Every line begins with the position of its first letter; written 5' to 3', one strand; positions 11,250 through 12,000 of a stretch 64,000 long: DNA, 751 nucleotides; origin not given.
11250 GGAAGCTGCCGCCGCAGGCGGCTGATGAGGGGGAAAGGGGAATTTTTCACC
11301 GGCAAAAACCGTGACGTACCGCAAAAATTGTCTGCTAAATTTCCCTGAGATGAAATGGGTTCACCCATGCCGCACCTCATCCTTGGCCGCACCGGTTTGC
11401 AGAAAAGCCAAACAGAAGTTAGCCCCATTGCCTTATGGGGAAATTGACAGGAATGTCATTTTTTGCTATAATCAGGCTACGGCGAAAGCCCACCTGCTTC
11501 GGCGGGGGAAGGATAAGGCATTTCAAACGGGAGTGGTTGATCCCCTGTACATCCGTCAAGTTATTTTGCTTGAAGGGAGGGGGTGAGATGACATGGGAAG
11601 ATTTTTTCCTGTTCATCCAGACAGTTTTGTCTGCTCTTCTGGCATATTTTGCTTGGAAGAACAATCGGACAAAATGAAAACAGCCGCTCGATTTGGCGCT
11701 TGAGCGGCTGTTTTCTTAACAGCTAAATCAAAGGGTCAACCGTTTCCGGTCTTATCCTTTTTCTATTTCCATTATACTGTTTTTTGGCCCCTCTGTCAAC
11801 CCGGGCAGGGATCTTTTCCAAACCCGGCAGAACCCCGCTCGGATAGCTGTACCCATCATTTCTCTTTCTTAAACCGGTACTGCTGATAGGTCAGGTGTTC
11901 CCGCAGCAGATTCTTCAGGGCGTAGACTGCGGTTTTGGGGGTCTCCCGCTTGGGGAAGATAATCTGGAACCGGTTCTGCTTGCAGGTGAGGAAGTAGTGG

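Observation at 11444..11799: The convergent sRNA looks like a 5'-truncated paralogue of the toxin leader: possible trans-acting anti-SD rather than a classical antisense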

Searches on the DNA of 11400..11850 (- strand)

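Call 15: search_rna_families(source=window, start=11400, end=11850, threshold=evalue, max_evalue=10)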
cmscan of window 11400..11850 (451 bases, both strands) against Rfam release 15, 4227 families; matches with E-value up to 10: 7.
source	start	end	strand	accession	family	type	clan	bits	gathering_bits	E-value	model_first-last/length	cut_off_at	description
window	11587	11717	+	RF01859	Phe_leader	Cis-reg; leader;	-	24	55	0.088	1-125/125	no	Phenylalanine leader peptide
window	11707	11733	+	RF01103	UPD-PKc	Cis-reg;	-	20.3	40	0.8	1-29/29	no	Pseudoknot of upstream pseudoknot domain (UPD) of the 3'UTR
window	11676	11715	+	RF03597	MIR6438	Gene; miRNA;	-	16.8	58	4.1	1-100/100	no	MIR6438 microRNA precursor family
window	11624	11675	-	RF02965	CyVA-1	Gene; sRNA;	-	13.6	41.4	4.9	1-77/77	no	CyVA-1 RNA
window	11777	11820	-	RF03455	mir-9847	Gene; miRNA;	-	12.8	74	9.3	1-75/75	no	mir-9847 microRNA precursor family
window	11540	11633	-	RF02161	PART1_3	Gene; lncRNA;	-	12.7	40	2.3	1-131/131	no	Prostate androgen-regulated transcript 1 conserved region 3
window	11538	11647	+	RF01639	ceN49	Gene; snRNA; snoRNA; HACA-box;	-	12.2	65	7.3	1-134/134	no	Caenorhabditis snoRNA ceN49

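Call 25: build_rna_model(alignment_id=A2, structure=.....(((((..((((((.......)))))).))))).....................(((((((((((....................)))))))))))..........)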
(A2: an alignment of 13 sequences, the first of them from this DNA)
Model R1 built from alignment A2 (13 sequences, 110 columns); structure: as given.
model positions 93; base pairs 22; branch points 1; effective number of sequences 4.19; information 0.614 bits per position. Calibrated on 0.2 Mb of random sequence (short: E-values are rough).
structure used (alignment columns):
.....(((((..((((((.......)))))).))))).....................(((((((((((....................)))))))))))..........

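Call 26: search_with_rna_model(model_id=R1, source=window, max_evalue=1)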
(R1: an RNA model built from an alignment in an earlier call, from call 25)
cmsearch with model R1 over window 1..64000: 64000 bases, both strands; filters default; matches with E-value up to 1: 21.
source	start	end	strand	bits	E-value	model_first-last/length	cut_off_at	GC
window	46621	46712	-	86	5.4e-19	1-93/93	no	0.49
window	19035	19127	-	77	8.6e-17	1-93/93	no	0.46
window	26077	26163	+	76.7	1.1e-16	1-93/93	no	0.48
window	54737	54824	+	73.1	8e-16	1-93/93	no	0.45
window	11670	11763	-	69.7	5.6e-15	1-93/93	no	0.45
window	587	700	-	42.1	3.3e-08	1-93/93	no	0.54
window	6988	7062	-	32.9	6.1e-06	1-93/93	no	0.35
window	6975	7038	+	26.6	0.00021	1-93/93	no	0.39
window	26120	26168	-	21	0.0051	38-85/93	no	0.49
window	50110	50207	+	20.8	0.0057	1-93/93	no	0.47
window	46630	46663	+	20.6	0.0064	52-84/93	no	0.5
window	11677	11713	+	20.1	0.0088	50-85/93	no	0.54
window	46444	46518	+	19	0.016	1-93/93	no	0.45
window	11052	11131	+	18.5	0.021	1-93/93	no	0.5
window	54783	54819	-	18.2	0.026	48-85/93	no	0.51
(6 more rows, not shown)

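Call 27: search_with_rna_model(model_id=R1, sources=[L015, L017, L020, L024, L026, L031, L033, L037, L038, L045, L050, L051, L054, L055, L057, L060, L069, L074, L080, L081, L082, L087, L092, L095, L096, L098, L052, L053, L056, L099, L102, L104, L106], max_evalue=1)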
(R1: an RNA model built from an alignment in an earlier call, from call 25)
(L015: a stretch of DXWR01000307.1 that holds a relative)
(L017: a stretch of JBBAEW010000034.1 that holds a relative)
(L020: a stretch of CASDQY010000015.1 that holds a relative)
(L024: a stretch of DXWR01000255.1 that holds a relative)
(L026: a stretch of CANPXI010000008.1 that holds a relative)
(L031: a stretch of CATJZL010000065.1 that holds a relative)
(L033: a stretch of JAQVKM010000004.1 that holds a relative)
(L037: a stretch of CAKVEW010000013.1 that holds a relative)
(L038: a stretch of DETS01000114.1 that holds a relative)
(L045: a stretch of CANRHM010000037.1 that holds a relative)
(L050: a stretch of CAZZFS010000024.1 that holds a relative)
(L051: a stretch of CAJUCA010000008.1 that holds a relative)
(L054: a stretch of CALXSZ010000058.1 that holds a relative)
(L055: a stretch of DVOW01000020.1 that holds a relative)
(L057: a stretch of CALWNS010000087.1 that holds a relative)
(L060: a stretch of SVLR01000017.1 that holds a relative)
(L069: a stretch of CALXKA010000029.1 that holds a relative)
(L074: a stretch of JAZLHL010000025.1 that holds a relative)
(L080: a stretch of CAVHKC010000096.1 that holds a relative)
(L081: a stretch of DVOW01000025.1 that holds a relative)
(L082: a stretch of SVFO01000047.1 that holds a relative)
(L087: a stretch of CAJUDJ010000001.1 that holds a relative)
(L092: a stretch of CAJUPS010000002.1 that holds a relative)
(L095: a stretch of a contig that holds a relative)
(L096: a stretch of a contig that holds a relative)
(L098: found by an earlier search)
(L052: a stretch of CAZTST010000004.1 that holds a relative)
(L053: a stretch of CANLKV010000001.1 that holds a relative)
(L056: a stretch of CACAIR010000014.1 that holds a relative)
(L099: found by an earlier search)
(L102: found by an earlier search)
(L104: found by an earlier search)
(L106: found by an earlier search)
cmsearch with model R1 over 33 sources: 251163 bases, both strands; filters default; matches with E-value up to 1: 28.
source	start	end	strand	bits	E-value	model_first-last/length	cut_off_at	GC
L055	2511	2608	-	79.7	7.6e-17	1-93/93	no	0.46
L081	5145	5243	+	76.4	4.9e-16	1-93/93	no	0.44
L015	1737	1823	+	75.3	9.2e-16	1-93/93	no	0.51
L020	183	269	+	74.1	1.8e-15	1-93/93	no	0.49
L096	3762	3853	+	72.4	4.6e-15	1-93/93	no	0.45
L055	5699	5796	+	71.7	6.9e-15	1-93/93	no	0.51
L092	5330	5424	+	68.6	4e-14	1-93/93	no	0.61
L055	5374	5468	+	67.4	8e-14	1-93/93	no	0.48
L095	6022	6113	+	61.4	2.4e-12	1-93/93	no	0.48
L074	4404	4495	+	60.7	3.5e-12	1-93/93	no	0.47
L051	240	338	-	46.5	1.1e-08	1-93/93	no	0.49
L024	1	38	-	33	2.3e-05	1-39/93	3'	0.47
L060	5157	5238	+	30.4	9.9e-05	1-93/93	no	0.39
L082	5300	5387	-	28.6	0.00027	1-93/93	no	0.48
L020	227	264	-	21.9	0.012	48-85/93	no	0.47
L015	1780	1818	-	21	0.02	48-85/93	no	0.56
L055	5695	5796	-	20.2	0.032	1-93/93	no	0.49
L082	5285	5348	+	19.2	0.056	1-93/93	no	0.47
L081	5188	5265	-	18.9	0.067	1-93/93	no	0.36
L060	3948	4028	+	18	0.11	1-93/93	no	0.47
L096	7141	7200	-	17.7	0.13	1-93/93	no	0.47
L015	1922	2031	-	16.8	0.22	1-93/93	no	0.45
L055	2489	2566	+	16.8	0.22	1-93/93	no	0.38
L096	3813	3843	-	16.5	0.25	53-83/93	no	0.52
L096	7141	7204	+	15.9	0.37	1-93/93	no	0.45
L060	3986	4050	-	15.7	0.41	1-93/93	no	0.38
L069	1517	1606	+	15.1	0.57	1-93/93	no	0.31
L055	7683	7775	-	14.7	0.72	1-93/93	no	0.59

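Call 31: search_with_rna_model(model_id=R1, sources=[L108, L109, L110, L111, L112, L113, L114, L115, L116, L117, L118, L119, L120, L121, L122, L123, L124, L125, L126, L127, L128], max_evalue=0.001)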
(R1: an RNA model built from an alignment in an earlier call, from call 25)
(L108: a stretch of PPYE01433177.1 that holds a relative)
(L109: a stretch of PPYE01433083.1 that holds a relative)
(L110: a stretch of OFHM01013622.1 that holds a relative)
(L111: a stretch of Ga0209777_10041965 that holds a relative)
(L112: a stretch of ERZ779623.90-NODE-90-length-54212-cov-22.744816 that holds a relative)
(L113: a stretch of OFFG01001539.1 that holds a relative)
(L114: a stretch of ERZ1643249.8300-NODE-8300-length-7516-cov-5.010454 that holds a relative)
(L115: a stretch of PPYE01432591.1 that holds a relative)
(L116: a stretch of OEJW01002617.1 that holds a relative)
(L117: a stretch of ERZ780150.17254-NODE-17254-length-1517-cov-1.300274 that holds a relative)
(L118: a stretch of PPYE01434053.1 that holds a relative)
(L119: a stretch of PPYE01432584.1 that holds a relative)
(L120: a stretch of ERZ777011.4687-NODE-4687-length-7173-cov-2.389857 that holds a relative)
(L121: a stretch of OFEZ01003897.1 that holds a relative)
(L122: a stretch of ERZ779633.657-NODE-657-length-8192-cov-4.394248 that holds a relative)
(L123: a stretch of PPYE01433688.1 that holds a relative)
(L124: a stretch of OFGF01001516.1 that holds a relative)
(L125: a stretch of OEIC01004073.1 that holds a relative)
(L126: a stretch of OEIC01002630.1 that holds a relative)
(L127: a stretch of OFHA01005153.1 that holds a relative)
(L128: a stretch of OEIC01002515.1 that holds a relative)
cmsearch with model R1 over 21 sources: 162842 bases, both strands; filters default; matches with E-value up to 0.001: 21.
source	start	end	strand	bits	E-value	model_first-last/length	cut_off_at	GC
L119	7551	7642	-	86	1.4e-18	1-93/93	no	0.49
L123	8024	8117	-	82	1.3e-17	1-93/93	no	0.4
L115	3592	3685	-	73.9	1.3e-15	1-93/93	no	0.41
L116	2418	2511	+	73.9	1.3e-15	1-93/93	no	0.41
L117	1108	1201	+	73.9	1.3e-15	1-93/93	no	0.41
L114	4122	4216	-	73.5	1.7e-15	1-93/93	no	0.46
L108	2888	2978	+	73.2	1.9e-15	1-93/93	no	0.49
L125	3227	3317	-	71.6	4.8e-15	1-93/93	no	0.44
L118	1016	1109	+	69.4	1.7e-14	1-93/93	no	0.47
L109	4587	4678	+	61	1.9e-12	1-93/93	no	0.5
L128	2108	2199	+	61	1.9e-12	1-93/93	no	0.5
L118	7529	7618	+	60.3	2.8e-12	1-93/93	no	0.48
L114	7270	7364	+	55.4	4.6e-11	1-93/93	no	0.52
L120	3525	3623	+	41.3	1.3e-07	1-93/93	no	0.49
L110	2807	2906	+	40.3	2.4e-07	1-93/93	no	0.5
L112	2816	2915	+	40.3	2.4e-07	1-93/93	no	0.5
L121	1339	1438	-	40.3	2.4e-07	1-93/93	no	0.5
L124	442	541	-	40.3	2.4e-07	1-93/93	no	0.5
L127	5520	5619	+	40.3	2.4e-07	1-93/93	no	0.5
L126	6374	6452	+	39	4.9e-07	1-78/93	3'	0.43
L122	5794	5892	+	37.8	9.5e-07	1-93/93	no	0.47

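Call 60: search_dna_similar(query=window:11440-11805:+, collection=plasmids, mode=distant, max_evalue=0.001, max_rows=10)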
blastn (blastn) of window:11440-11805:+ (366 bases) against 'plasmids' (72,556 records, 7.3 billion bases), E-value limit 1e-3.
No match.

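Call 61: search_dna_similar(query=window:11440-11805:+, collection=phages, mode=distant, max_evalue=0.001, max_rows=10)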
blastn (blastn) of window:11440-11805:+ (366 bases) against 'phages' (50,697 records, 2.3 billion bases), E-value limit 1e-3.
No match.
